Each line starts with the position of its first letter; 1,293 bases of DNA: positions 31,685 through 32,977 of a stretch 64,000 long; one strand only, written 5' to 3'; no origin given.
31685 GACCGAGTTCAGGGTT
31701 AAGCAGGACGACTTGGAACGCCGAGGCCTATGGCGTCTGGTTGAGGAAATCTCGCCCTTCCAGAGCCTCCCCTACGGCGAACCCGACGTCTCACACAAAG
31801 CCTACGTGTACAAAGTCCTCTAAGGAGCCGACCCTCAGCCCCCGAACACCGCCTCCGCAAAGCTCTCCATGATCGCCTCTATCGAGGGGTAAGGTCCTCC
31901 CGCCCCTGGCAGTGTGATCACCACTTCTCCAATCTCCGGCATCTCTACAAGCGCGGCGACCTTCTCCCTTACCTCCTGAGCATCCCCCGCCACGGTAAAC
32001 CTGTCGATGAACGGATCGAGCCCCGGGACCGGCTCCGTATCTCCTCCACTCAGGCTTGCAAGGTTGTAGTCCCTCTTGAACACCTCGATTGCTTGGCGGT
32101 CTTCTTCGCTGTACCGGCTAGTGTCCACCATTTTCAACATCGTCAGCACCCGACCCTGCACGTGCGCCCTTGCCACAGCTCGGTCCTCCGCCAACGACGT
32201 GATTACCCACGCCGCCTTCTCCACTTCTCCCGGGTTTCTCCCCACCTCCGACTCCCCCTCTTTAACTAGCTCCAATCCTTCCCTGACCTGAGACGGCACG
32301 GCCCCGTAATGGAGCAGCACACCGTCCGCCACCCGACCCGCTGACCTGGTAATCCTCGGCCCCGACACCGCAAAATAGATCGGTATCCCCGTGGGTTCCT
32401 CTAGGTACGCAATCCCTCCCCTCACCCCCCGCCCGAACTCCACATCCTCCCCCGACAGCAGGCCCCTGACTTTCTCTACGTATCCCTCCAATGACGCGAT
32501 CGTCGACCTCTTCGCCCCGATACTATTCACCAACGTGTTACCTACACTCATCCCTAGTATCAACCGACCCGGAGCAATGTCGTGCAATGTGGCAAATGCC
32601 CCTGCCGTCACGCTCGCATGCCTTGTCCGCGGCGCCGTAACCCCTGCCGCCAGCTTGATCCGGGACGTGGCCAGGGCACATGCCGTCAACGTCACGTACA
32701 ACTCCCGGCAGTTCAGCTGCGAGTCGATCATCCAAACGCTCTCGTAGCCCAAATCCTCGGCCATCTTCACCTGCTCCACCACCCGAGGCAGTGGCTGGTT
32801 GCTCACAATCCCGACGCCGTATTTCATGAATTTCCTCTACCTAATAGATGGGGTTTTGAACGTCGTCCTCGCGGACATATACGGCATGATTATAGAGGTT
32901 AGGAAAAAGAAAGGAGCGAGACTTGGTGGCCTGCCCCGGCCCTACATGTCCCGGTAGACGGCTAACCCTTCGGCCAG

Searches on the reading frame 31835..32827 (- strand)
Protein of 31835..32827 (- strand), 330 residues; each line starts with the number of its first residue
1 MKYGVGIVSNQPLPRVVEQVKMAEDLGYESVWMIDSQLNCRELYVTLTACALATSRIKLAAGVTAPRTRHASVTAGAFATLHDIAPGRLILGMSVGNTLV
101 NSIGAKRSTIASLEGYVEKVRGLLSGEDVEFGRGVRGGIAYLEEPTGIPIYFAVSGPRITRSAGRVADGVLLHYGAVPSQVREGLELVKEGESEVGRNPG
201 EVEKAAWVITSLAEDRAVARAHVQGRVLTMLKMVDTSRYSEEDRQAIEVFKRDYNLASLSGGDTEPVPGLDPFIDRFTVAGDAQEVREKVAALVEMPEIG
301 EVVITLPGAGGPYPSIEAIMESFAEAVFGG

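Call 15: search_protein_families(library=pfam, proteins=[window:31835-32827:-], max_evalue=0.00001)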
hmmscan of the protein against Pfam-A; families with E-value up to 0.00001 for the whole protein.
window:31835-32827:- (330 aa): 1 family
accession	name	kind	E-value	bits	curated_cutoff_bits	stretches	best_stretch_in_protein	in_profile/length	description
PF00296.26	Bac_luciferase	-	3.2e-49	168.4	27.9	1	7-295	15-309/314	Luciferase-like monooxygenase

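Call 77: search_solved_structures(query=window:31835-32827:-, max_evalue=1e-10)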
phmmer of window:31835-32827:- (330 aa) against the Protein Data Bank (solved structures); distinct sequences matched with E-value up to 1e-10: 9.
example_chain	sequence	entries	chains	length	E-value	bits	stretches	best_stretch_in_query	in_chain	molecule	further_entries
8qq8_A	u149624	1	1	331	5.4e-39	137.4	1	1-304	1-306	5,10-methylenetetrahydromethanopterin reductase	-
8qpl_A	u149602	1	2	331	5.5e-39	137.4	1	1-304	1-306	5,10-methylenetetrahydromethanopterin reductase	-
8qpm_A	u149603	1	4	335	5.7e-39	137.4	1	1-304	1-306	5,10-methylenetetrahydromethanopterin reductase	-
1f07_A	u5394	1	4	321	2.2e-36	128.9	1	1-297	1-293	COENZYME F420-DEPENDENT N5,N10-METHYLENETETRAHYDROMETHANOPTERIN REDUCTASE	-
1z69_A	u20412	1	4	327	2.5e-33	118.8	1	1-293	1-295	Coenzyme F420-dependent N(5),N(10)-methylenetetrahydromethanopterin reductase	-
1ezw_A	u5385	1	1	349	6.1e-27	97.8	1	3-98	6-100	COENZYME F420-DEPENDENT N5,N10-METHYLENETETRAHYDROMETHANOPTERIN REDUCTASE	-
9fp4_A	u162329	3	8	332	6.8e-14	55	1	4-222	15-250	F420-dependent hydroxymycolic acid dehydrogenase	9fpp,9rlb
5lxe_A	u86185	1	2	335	1.2e-13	54.1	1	46-220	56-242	F420-dependent glucose-6-phosphate dehydrogenase 1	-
3b4y_A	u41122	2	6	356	7.4e-12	48.3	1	47-220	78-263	PROBABLE F420-DEPENDENT GLUCOSE-6-PHOSPHATE DEHYDROGENASE FGD1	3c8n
